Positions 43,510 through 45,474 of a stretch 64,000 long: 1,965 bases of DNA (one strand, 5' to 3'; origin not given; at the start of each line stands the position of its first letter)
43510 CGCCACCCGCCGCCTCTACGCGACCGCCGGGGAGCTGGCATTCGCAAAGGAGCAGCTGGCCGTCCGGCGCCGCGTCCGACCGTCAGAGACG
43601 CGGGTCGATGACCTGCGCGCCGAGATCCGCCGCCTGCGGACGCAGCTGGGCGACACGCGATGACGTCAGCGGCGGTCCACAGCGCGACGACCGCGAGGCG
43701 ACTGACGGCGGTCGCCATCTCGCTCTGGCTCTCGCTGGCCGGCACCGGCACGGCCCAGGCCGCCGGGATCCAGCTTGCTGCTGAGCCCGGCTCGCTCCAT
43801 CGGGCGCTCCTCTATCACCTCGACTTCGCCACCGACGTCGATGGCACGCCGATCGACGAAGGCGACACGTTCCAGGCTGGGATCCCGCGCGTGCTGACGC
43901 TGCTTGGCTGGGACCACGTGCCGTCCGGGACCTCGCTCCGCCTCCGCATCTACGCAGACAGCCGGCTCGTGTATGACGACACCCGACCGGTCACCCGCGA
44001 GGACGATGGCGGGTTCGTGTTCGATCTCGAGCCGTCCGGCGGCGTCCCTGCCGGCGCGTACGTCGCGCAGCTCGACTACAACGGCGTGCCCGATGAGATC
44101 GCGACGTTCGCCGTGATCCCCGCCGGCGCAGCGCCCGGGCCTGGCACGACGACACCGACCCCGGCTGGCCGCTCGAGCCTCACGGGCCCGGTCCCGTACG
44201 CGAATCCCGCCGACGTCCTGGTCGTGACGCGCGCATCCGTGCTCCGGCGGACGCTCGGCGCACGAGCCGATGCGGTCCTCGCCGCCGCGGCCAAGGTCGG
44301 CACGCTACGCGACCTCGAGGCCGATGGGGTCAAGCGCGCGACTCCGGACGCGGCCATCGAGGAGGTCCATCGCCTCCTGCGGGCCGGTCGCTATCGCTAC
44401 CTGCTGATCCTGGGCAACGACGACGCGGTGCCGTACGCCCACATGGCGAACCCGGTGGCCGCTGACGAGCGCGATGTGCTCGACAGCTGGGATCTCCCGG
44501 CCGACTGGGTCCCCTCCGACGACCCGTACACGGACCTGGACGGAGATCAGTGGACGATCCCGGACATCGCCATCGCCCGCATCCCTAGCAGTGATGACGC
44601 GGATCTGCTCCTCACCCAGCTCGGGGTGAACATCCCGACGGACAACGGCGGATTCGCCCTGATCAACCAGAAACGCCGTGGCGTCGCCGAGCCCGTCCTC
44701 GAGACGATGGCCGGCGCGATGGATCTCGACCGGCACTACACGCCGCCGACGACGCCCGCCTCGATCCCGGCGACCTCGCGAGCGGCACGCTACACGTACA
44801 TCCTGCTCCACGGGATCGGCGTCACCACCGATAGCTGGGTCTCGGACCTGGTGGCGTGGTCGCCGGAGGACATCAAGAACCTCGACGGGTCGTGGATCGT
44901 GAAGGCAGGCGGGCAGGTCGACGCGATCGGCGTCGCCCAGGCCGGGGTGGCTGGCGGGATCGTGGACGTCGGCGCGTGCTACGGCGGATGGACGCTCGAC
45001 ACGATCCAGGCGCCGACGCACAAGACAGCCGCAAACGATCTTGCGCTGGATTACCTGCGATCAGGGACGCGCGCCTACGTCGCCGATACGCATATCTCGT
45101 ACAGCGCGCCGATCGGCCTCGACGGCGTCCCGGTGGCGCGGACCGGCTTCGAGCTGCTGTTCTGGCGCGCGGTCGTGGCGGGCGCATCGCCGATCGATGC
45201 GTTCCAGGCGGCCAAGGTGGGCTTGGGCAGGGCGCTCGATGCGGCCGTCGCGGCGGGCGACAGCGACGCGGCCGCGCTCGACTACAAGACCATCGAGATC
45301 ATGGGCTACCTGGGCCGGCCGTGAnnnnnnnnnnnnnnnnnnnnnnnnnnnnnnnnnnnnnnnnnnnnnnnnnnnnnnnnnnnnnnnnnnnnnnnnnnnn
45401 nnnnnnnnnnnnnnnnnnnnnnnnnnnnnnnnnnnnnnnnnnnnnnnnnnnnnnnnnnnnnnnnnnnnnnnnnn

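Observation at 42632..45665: Translationally coupled PrsW intramembrane protease + secreted clan-CD (C25/caspase-like) peptidase + PepSY-like protein: candidate undescribed three-part proteolytic module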

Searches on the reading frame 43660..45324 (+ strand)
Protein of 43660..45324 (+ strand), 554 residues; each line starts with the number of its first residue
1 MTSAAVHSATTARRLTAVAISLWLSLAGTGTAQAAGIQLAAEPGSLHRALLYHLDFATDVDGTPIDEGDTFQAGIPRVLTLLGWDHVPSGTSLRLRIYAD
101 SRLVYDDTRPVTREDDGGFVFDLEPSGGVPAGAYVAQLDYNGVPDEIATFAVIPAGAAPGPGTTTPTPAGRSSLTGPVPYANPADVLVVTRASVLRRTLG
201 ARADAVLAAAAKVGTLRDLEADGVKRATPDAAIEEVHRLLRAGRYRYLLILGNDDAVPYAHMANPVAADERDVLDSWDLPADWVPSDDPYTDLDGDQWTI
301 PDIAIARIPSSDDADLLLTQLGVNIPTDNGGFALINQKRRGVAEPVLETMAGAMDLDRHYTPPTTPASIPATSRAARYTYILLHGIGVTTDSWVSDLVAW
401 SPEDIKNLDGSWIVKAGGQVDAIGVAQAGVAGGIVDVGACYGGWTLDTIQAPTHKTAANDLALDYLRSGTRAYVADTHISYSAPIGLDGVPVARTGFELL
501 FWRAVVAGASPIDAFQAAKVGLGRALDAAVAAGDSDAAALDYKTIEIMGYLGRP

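Call 3: search_protein_families(library=pfam, proteins=[window:43660-45324:+], max_evalue=1)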
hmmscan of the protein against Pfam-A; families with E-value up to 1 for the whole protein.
window:43660-45324:+ (554 aa): 1 family
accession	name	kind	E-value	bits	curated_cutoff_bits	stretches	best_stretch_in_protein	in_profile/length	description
PF01364.23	Peptidase_C25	-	4.1e-07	30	23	1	244-316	65-138/374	Peptidase family C25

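Call 4: search_protein_families(library=ncbifam, proteins=[window:43660-45324:+], max_evalue=1)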
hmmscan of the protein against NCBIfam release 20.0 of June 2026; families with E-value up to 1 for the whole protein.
window:43660-45324:+ (554 aa): 0 families

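Call 5: find_homologous_proteins(query=window:43660-45324:+, max_evalue=0.001)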
Query window:43660-45324:+ (554 aa): 184 proteins with E <= 0.001 among 8000 candidates; the best 120 are listed.
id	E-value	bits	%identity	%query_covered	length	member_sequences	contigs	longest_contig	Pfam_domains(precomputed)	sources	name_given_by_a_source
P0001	0.0e+0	1220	100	100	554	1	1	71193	PF01364.25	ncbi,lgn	-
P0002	1.1e-252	858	70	99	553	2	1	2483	PF01364.25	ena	-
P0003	3.6e-246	836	69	98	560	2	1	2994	PF01364.25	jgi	jgi:hypothetical protein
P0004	1.8e-240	817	68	98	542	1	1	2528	PF01364.25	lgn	-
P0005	4.1e-238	809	67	98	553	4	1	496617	PF01364.25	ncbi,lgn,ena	-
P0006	2.0e-236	804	65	97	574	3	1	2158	PF01364.25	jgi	jgi:Peptidase family C25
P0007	2.7e-207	708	61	98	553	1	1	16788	PF01364.25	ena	-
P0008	3.5e-206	704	62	95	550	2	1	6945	PF01364.25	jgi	jgi:hypothetical protein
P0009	4.3e-206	704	61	96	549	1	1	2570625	PF01364.25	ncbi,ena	-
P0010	9.1e-204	696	65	90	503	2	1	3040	PF01364.25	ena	-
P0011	4.8e-200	684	61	97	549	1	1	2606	-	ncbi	-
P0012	5.7e-194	664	61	93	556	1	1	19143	PF01364.25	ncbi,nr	ncbi:MAG TPA: C25 family cysteine peptidase [Candidatus Limnocylindrales bacterium]|nr:C25 family cy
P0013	4.5e-189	648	57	93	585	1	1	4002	PF01364.25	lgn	-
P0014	1.0e-177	610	56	93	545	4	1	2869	PF01364.25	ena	-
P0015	9.5e-177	607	57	91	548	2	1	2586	PF01364.25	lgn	-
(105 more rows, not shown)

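Call 9: search_solved_structures(query=A1, max_evalue=1, show_alignments=2)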
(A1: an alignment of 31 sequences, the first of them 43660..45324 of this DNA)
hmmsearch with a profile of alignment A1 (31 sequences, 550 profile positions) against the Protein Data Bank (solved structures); distinct sequences matched with E-value up to 1: 0.

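Call 10: find_related_loci(query=A1, collection=genome_contigs, flank=6000)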
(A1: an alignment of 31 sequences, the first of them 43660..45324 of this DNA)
Query A1 (554 aa) in genome_contigs; peptide patterns used: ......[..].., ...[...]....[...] (x = any residue, [..] = any of these).
180 stretches matched a pattern; 42 encode a relative of the query (tblastn E <= 1e-3); 42 distinct loci.
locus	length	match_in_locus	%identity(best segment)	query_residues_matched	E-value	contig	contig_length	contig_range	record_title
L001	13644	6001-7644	67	13-554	0e+0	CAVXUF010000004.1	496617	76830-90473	MAG: uncultured Chloroflexia bacterium isolate MFD04651.bin.2.42 genome assembly, contig: contig_5516, whole genome shot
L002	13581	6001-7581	61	23-554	0e+0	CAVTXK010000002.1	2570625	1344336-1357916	MAG: uncultured Chloroflexia bacterium isolate MFD06742.bin.2.198 genome assembly, contig: contig_4554, whole genome sho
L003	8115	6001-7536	61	42-554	0e+0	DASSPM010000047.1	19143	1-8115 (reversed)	MAG TPA_asm: Candidatus Limnocylindrales bacterium isolate SMAG_U1278 k141_979732, whole genome shotgun sequence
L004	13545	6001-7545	56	43-554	4e-180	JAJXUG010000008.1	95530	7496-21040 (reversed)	MAG: Chloroflexi bacterium isolate BP4.bin83 NODE_169_length_95530_cov_4.639445, whole genome shotgun sequence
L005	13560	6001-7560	54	37-552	3e-178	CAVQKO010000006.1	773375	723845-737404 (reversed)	MAG: uncultured Chloroflexia bacterium isolate MFD02416.bin.1.313 genome assembly, contig: contig_37088, whole genome sh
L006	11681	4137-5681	54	43-554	3e-175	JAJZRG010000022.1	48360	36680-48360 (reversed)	MAG: Chloroflexi bacterium isolate SKS1.bin7 NODE_1209_length_48360_cov_5.464910, whole genome shotgun sequence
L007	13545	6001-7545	54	41-552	6e-175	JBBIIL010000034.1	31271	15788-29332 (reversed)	MAG: Chloroflexota bacterium isolate EPS170215_bin_138 NODE_1567_length_31271_cov_9.998623, whole genome shotgun sequenc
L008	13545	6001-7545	55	43-554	2e-174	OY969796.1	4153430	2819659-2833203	MAG: uncultured Chloroflexia bacterium isolate MFD01872.bin.1.103 genome assembly, chromosome: 1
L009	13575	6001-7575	52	27-554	9e-174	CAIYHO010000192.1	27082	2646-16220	MAG: uncultured Chloroflexi bacterium isolate KTt_bin-0728 genome assembly, contig: bin-0728:192/308, whole genome shotg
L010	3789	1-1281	68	136-554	0e+0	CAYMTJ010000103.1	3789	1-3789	MAG TPA_asm: uncultured Anaerolineaceae bacterium isolate SRP150892_co2_486 genome assembly, contig: NODE_44534_length_3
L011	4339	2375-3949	52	27-554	3e-176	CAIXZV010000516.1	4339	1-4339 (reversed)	MAG: uncultured Chloroflexi bacterium isolate Umea1p4_bin-051 genome assembly, contig: bin-051:516/638, whole genome sho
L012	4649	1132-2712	52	28-554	4e-171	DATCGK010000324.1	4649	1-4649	MAG TPA_asm: Candidatus Limnocylindrales bacterium isolate SMAG_U7805 k141_670270, whole genome shotgun sequence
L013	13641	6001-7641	49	11-554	4e-165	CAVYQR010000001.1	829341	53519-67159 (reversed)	MAG: uncultured Chloroflexia bacterium isolate MFD04716.bin.1.406 genome assembly, contig: contig_10230, whole genome sh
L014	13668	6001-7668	50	7-554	8e-164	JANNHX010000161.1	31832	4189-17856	MAG: Chloroflexota bacterium isolate SOY_6_C_metabat_191 SOY_6_C_k141_1045771, whole genome shotgun sequence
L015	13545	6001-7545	52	43-554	6e-164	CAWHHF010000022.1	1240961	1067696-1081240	MAG: uncultured Chloroflexia bacterium isolate MFD01872.bin.3.159 genome assembly, contig: contig_91047, whole genome sh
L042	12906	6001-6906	26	248-554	6e-11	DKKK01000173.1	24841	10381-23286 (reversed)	MAG TPA_asm: Anaerolineales bacterium UBA6668 UBA6668_contig_10596, whole genome shotgun sequence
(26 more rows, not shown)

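Call 20: predict_structure(alignment_id=A1)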
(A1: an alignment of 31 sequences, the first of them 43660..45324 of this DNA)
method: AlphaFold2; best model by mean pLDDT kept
length: 554 residues; sequences in the alignment: 31
mean_pLDDT: 86.6   pTM: 0.85
mean pLDDT of the five models: 86.6, 84.6, 84.0, 82.4, 80.1
residues with pLDDT >= 90: 335; 70-90: 142; 50-70: 42; < 50: 35
segments of 3 or more residues with pLDDT < 50: 1-11, 14-17, 21-36
pLDDT, mean of each block of 10 residues (from residue 1): 38 50 42 47 80 92 91 95 95 96 96 97 96 95 91 82 57 76 98 96 98 98 94 98 98 92 93 84 94 95 96 95 90 89 89 89 87 88 71 88 95 92 78 84 57 77 90 91 86 96 94 98 97 95 95 95
secondary structure, 60 per line:
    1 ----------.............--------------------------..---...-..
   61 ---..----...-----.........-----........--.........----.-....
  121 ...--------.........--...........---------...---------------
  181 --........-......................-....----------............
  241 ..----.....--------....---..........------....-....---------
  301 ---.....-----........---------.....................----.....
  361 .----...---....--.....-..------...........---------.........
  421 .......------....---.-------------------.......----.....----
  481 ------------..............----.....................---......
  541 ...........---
elements in order: H11-23 E55-57 E70-72 E78-86 E92-99 E102-110 E117-123 E132-140 E143-153 E163-165 E186-190 H192-213 E215-218 H229-242 E247-251 E260-263 H267-276 E283-286 H288-291 E304-308 H314-321 E331-336 H337-351 E356-361 H372-375 E378-382 E392-402 E412-424 E434-437 H461-467 E472-476 H493-506 H511-531 H535-547 E548-551

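Call 22: fold_search(model_id=the predicted structure, library=pdb)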
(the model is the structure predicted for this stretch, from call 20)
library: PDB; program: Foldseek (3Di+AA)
matches with E <= 10: 1758; with E <= 0.001: 32
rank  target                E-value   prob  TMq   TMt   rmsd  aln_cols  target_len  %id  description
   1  1cvr                  8.8e-10  1.00  0.43  0.53   6.5       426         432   13  Crystal structure of the Arg specific cysteine proteinase gingipain R (RGPB) (released 2000-03-01)
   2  4rbm                  2.5e-08  1.00  0.42  0.51   6.1       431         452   13  Porphyromonas gingivalis gingipain K (Kgp) catalytic and immunoglobulin superfamily-like domains (released 2014-10-08)
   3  3wno_A                9.2e-05  0.89  0.15  0.12  22.0       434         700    8  D308A mutant of Bacillus circulans T-3040 cycloisomaltooligosaccharide glucanotransferase complexed with cycloisomalto (released 2014-02-05)
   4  5fc2_B                9.7e-05  1.00  0.27  0.30   8.0       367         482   12  Structure of a separase in complex with a pAMK peptide containing a phospho-serine (released 2016-03-30)
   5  3wnl_A                1.0e-04  0.72  0.14  0.11  21.8       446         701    9  D308A mutant of Bacillus circulans T-3040 cycloisomaltooligosaccharide glucanotransferase complexed with isomaltohexao (released 2014-02-05)
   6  7k2t_A                1.7e-04  1.00  0.16  0.22   5.0       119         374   11  Mg2+/ATP-bound structure of the full-length WzmWzt O antigen ABC transporter in lipid nanodiscs (released 2021-01-13)
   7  5fby_A                1.7e-04  1.00  0.27  0.30   8.3       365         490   12  Crystal structure of ctSPD (released 2016-03-30)
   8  5axg_B                1.9e-04  0.80  0.14  0.14  21.2       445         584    8  Crystal structure of thermophilic dextranase from Thermoanaerobacter pseudethanolicus (released 2015-11-11)
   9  3wnn_A                2.3e-04  0.75  0.15  0.12  21.9       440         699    8  D308A mutant of Bacillus circulans T-3040 cycloisomaltooligosaccharide glucanotransferase complexed with isomaltooctao (released 2014-02-05)
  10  7xyr                  2.4e-04  0.82  0.13  0.14  21.3       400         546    9  Cystal Structure of Beta-glucuronidase from Bacteroides thetaiotaomicron (released 2023-07-05)
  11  8eey_B                2.7e-04  1.00  0.30  0.24   7.9       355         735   11  Cas7-11 in complex with DR-mismatched target RNA, Csx29 and Csx30 (released 2022-11-16)
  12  3wnk                  2.7e-04  0.66  0.15  0.12  23.5       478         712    8  Crystal Structure of Bacillus circulans T-3040 cycloisomaltooligosaccharide glucanotransferase (released 2014-02-05)
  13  8dku_A                2.9e-04  1.00  0.17  0.23   9.7       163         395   12  CryoEM structure of the A. aeolicus WzmWzt transporter bound to the native O antigen (released 2022-09-21)
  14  8f9p_A                3.1e-04  0.66  0.13  0.15  22.3       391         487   10  Dog sialic acid esterase (SIAE) inactive mutant S128A (released 2024-05-29)
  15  8dne_C                3.9e-04  1.00  0.16  0.23   8.5       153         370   10  CryoEM structure of the A.aeolicus WzmWzt transporter bound to ATP (released 2022-09-21)
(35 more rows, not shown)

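Call 28: search_protein_families(library=pfam, proteins=[L042:2683-3276:+, L042:3584-4588:+, L042:4654-7275:+, L042:7285-8352:-, L042:1395-2513:-, L042:8892-9878:-], max_evalue=0.01)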
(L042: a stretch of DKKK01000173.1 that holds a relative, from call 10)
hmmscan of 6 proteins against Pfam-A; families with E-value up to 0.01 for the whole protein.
L042:2683-3276:+ (197 aa): 1 family
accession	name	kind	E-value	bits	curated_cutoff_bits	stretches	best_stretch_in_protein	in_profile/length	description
PF00293.34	NUDIX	-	6.5e-13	49.3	21.1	1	28-113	2-82/134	NUDIX domain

L042:3584-4588:+ (334 aa): 5 families
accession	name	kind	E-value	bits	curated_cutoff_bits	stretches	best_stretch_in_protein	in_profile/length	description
PF03572.23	Peptidase_S41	-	7.6e-51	172.4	24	1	146-308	2-165/165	Peptidase family S41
PF17820.7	PDZ_6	-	1e-11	44.8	27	1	67-116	7-54/54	PDZ domain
PF00595.29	PDZ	-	2.8e-09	37.7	23.2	1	45-114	8-80/81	PDZ domain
PF13180.12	PDZ_2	-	1.6e-08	35.1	27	1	49-124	3-77/80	PDZ domain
PF22694.1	CtpB_N-like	-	0.0023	18.8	27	1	5-31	56-82/85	Activating protease CtpB N-terminal domain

L042:4654-7275:+ (873 aa): 1 family
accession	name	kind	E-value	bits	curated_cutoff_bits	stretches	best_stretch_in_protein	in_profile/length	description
PF01364.23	Peptidase_C25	-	1.9e-13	50.8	23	2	640-753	261-372/374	Peptidase family C25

L042:7285-8352:- (355 aa): 7 families
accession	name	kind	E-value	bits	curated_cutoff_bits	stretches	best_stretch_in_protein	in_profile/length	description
PF00005.33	ABC_tran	-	8e-37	127.3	25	1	24-167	2-136/137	ABC transporter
PF13304.12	AAA_21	-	2e-09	38.4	27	2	137-199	235-299/304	AAA domain, putative AbiEii toxin, Type IV TA system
PF08402.16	TOBE_2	-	3.2e-08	34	21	1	276-353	1-76/76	TOBE domain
PF13191.12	AAA_16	-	4.4e-05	24.5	32.6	1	34-191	25-129/167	AAA ATPase domain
PF13401.12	AAA_22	-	0.00042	21.1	27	1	34-165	6-92/130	AAA domain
PF02463.25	SMC_N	-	0.005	16.7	40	0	136-208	133-206/220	RecF/RecN/SMC N terminal domain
PF25199.1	nSTAND_NTPase5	-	0.0096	16.2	34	0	33-53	41-61/145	Novel STAND NTPase 5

L042:1395-2513:- (372 aa): 9 families
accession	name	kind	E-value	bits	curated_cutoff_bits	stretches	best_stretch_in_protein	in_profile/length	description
PF01262.27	AlaDh_PNT_C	-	2.3e-87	292.4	23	1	144-354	1-213/214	Alanine dehydrogenase/PNT, C-terminal domain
PF05222.21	AlaDh_PNT_N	-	4.2e-48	163.5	30.4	1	9-140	1-136/136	Alanine dehydrogenase/PNT, N-terminal domain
PF07992.20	Pyr_redox_2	-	2.3e-05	24.4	26.1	1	170-213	141-184/291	Pyridine nucleotide-disulphide oxidoreductase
PF00070.33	Pyr_redox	-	2.5e-05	25.2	22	1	173-214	1-42/82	Pyridine nucleotide-disulphide oxidoreductase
PF02826.25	2-Hacid_dh_C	-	0.00014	21.7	25.1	1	170-271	35-127/178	D-isomer specific 2-hydroxyacid dehydrogenase, NAD binding domain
PF03807.23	F420_oxidored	-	0.0004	21.4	21.6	1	174-272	2-93/94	NADP oxidoreductase coenzyme F420-dependent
PF01488.26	Shikimate_DH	-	0.0021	18.6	24.3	1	171-295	12-134/138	Shikimate / quinate 5-dehydrogenase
PF02737.24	3HCDH_N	-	0.0036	17.7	22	1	174-223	2-51/180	3-hydroxyacyl-CoA dehydrogenase, NAD binding domain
PF13241.12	NAD_binding_7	-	0.0058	17.6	22.1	0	170-239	6-66/104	Putative NAD(P)-binding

L042:8892-9878:- (328 aa): 1 family
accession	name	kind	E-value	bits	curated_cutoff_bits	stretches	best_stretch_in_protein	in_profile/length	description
PF03320.18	FBPase_glpX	-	4.1e-139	463.2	27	1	8-315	1-307/307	Bacterial fructose-1,6-bisphosphatase, glpX-encoded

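Call 36: search_protein_representatives(alignment_id=A1)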
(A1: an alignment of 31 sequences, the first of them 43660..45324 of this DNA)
Query: 31 sequences, 550 profile positions. Proteins with E-value up to 0.001 (for the whole library): 875; up to 1e-10: 347; up to 1e-30: 38. The best 150 are listed.
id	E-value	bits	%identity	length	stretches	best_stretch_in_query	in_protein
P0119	1.4e-263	891.9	-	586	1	5-550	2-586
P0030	3.4e-238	808.1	-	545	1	4-550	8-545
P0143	7.3e-209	711.2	-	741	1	33-550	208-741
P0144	4.1e-187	639.5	-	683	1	26-500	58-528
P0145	6.7e-162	556.2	-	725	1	37-550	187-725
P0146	4.9e-152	523.7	-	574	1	38-550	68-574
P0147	3.1e-145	501.3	-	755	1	32-550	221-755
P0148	8.8e-137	473.3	-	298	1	250-550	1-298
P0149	1.9e-128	445.8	-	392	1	167-550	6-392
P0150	2.3e-123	429.0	-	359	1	195-550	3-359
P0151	3.5e-108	378.9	-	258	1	293-550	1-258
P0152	3.4e-79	283.2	-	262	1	318-550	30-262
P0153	2.6e-73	263.8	-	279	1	35-264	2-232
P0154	1.4e-61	225.1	-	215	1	143-321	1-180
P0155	7.3e-59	216.1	-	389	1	167-550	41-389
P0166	2.9e-34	135.0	-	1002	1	240-550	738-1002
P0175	1.2e-31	126.3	-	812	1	162-519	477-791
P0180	1.6e-29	119.3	-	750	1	180-523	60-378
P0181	2.8e-29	118.5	-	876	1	176-520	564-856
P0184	1.5e-28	116.1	-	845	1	178-521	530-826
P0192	7.0e-25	104.0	-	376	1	178-548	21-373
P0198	9.5e-23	96.9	-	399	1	177-548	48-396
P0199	1.0e-22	96.8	-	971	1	163-550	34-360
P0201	3.7e-22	95.0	-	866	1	176-548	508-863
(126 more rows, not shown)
